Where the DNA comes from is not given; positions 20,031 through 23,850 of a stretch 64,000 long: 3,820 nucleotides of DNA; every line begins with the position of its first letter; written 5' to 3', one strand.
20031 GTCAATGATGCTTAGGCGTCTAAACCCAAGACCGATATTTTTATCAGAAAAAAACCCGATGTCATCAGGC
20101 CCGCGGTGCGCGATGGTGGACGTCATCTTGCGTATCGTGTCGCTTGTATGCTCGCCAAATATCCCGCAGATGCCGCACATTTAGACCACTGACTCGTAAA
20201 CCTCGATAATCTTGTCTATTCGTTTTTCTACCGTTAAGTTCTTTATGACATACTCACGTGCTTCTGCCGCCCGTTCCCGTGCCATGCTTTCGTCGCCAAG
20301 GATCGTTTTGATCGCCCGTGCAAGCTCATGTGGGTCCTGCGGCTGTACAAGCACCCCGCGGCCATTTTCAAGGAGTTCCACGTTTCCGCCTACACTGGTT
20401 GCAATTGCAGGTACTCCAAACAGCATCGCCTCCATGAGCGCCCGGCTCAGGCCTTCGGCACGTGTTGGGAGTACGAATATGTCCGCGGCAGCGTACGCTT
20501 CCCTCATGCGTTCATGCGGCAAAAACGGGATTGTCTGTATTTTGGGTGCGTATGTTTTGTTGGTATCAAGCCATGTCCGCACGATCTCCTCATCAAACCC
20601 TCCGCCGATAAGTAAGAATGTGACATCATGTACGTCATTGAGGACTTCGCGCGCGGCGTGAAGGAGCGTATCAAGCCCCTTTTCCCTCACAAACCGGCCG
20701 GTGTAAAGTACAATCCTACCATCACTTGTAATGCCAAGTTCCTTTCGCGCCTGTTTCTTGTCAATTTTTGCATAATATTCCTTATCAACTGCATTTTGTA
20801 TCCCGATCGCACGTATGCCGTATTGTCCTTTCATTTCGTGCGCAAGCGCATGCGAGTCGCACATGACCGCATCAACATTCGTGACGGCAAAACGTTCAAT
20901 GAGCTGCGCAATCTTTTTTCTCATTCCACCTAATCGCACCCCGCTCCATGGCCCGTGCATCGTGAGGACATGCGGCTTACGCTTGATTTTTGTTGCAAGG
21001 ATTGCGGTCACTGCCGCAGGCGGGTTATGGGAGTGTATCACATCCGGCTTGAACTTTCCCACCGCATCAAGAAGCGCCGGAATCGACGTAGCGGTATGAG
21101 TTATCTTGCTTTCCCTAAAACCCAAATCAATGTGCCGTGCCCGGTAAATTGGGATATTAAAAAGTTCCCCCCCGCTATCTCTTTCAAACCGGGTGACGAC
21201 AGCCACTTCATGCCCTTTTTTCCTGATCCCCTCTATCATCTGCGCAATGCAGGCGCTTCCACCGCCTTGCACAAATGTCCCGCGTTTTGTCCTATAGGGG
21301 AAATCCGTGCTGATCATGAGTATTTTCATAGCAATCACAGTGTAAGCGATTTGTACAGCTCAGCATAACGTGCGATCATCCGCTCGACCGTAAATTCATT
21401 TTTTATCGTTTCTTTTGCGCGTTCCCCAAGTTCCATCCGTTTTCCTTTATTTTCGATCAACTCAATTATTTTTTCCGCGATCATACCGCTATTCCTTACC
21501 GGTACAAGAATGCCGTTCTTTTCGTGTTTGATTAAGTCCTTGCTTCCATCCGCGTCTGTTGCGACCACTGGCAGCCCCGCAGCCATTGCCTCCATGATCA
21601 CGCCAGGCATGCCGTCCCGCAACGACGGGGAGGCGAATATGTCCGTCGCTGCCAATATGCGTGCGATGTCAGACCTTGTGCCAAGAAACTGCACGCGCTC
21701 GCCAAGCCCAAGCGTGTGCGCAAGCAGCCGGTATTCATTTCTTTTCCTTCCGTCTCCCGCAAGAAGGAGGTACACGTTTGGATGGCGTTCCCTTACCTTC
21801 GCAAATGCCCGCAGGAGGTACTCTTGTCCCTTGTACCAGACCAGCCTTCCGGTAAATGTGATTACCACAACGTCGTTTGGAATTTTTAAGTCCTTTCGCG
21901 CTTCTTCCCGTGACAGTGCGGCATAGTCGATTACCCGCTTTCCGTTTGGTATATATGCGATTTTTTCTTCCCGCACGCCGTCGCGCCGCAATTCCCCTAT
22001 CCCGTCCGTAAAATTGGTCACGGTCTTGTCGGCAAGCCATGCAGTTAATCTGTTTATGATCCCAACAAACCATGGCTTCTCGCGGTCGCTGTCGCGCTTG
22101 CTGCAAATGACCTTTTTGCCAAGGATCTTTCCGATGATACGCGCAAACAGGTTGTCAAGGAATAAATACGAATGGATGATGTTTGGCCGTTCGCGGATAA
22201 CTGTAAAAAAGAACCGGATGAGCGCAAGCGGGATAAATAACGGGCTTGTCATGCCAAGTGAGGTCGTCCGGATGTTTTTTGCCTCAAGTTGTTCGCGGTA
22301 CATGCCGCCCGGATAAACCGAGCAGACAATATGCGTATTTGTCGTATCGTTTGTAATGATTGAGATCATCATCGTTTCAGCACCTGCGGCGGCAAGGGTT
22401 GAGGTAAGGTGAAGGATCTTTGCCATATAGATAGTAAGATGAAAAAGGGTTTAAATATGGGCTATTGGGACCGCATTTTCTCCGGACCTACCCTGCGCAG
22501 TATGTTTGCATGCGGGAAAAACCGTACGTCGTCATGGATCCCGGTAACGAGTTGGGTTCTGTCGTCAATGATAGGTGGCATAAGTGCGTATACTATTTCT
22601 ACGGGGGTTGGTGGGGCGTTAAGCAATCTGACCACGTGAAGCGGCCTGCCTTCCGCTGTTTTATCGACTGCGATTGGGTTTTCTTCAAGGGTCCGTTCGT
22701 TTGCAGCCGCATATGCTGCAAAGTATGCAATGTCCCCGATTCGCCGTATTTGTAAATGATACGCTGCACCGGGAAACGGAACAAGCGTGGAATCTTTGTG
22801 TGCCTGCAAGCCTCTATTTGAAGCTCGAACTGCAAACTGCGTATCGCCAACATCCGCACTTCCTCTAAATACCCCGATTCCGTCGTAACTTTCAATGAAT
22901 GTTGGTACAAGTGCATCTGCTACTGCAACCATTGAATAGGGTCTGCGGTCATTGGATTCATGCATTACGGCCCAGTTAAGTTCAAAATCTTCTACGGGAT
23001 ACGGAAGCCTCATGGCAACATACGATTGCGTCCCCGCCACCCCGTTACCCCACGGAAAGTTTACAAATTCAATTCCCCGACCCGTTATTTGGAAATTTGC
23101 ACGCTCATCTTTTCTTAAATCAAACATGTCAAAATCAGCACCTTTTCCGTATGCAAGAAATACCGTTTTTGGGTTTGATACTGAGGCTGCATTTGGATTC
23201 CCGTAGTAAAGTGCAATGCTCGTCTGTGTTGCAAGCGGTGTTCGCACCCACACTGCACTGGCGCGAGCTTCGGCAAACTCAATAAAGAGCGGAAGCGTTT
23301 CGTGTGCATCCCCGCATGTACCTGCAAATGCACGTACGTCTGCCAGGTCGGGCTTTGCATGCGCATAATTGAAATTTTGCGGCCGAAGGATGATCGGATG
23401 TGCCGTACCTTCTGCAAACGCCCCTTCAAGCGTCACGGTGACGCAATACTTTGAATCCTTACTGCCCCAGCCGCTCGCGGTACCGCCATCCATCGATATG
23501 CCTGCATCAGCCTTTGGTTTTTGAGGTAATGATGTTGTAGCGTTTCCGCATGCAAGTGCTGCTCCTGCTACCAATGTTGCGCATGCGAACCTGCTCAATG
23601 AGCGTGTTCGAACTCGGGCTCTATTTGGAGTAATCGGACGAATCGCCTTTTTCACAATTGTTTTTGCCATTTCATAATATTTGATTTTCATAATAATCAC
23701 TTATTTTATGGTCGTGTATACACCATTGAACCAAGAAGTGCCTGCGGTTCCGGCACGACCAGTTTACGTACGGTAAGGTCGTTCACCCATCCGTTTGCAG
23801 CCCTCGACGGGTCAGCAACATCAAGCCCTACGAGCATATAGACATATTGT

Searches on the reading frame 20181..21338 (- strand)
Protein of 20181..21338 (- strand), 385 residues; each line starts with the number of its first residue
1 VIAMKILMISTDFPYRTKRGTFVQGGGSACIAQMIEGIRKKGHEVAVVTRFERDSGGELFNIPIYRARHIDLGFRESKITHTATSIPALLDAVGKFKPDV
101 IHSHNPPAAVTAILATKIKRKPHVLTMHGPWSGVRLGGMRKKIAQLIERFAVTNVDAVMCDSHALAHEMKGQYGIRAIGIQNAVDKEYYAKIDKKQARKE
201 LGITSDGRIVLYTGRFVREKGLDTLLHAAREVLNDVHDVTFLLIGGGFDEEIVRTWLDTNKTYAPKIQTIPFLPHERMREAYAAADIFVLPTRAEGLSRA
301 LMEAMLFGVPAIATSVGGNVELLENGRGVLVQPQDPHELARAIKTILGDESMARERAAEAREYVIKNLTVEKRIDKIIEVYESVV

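Call 15: search_protein_families(library=pfam, proteins=[window:20181-21338:-], max_evalue=0.001)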
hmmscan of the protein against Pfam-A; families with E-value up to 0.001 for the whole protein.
window:20181-21338:- (385 aa): 7 families
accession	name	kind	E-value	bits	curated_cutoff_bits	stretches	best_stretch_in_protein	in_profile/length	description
PF00534.26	Glycos_transf_1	-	2.3e-33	115.6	26.4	1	193-362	1-171/172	Glycosyl transferases group 1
PF13692.12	Glyco_trans_1_4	-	3.5e-31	108.8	27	1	208-349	2-142/142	Glycosyl transferases group 1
PF13439.12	Glyco_transf_4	-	3.6e-25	89.4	28.5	1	25-186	2-168/170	Glycosyltransferase Family 4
PF13579.12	Glyco_trans_4_4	-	8.8e-23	81.8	29.7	1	25-177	1-149/158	Glycosyl transferase 4-like domain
PF13524.12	Glyco_trans_1_2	-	9.4e-13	48.8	25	1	231-378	11-143/144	Glycosyl transferase-like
PF20706.3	GT4-conflict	-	5.2e-11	42.6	26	1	205-371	195-379/385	Family 4 Glycosyltransferase in conflict systems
PF13477.12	Glyco_trans_4_2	-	2.4e-09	37.9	23.4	1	28-162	10-139/139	Glycosyl transferase 4-like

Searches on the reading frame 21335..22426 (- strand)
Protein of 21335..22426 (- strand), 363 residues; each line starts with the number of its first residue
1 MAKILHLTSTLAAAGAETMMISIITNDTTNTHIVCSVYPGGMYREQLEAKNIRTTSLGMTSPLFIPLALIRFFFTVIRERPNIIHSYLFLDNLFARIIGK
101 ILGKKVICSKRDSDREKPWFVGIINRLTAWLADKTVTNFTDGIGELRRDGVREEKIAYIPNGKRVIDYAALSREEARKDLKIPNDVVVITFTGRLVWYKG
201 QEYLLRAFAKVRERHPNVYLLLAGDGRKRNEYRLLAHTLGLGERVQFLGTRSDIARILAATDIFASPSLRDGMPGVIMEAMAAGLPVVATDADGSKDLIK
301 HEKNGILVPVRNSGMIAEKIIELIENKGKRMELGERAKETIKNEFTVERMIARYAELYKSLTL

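Call 15: search_protein_families(library=pfam, proteins=[window:21335-22426:-], max_evalue=0.001)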
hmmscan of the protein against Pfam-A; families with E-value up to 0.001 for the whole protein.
window:21335-22426:- (363 aa): 6 families
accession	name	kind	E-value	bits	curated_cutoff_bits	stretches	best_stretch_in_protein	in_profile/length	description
PF00534.26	Glycos_transf_1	-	4.8e-46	156.9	26.4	1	173-339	2-171/172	Glycosyl transferases group 1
PF13692.12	Glyco_trans_1_4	-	3.9e-41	141.1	27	1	188-326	3-142/142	Glycosyl transferases group 1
PF20706.3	GT4-conflict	-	1.1e-07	31.6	26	1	183-348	194-379/385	Family 4 Glycosyltransferase in conflict systems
PF13579.12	Glyco_trans_4_4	-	1.3e-07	32.5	29.7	1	5-162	8-158/158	Glycosyl transferase 4-like domain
PF13524.12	Glyco_trans_1_2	-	5.5e-07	30.1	25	1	246-353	33-141/144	Glycosyl transferase-like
PF13439.12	Glyco_transf_4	-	8.8e-07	29.5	28.5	1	32-162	23-165/170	Glycosyltransferase Family 4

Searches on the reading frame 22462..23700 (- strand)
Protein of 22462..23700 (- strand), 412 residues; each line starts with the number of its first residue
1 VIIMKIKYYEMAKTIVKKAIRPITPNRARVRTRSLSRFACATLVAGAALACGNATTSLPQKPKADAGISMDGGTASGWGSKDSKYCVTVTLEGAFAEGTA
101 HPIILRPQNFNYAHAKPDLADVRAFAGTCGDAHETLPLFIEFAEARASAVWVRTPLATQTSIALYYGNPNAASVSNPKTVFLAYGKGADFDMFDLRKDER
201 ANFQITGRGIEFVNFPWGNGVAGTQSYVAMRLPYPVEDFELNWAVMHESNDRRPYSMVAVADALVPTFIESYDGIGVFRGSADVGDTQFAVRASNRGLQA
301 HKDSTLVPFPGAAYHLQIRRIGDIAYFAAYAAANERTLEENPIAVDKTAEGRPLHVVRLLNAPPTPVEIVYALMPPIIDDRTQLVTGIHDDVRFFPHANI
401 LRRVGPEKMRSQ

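Call 15: search_protein_families(library=pfam, proteins=[window:22462-23700:-], max_evalue=0.001)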
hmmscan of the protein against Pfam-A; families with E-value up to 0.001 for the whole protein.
window:22462-23700:- (412 aa): 1 family
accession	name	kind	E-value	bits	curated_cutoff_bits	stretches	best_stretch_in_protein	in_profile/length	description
PF10102.14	DUF2341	-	3.9e-08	34.1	23.4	1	120-194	3-69/84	Domain of unknown function (DUF2341)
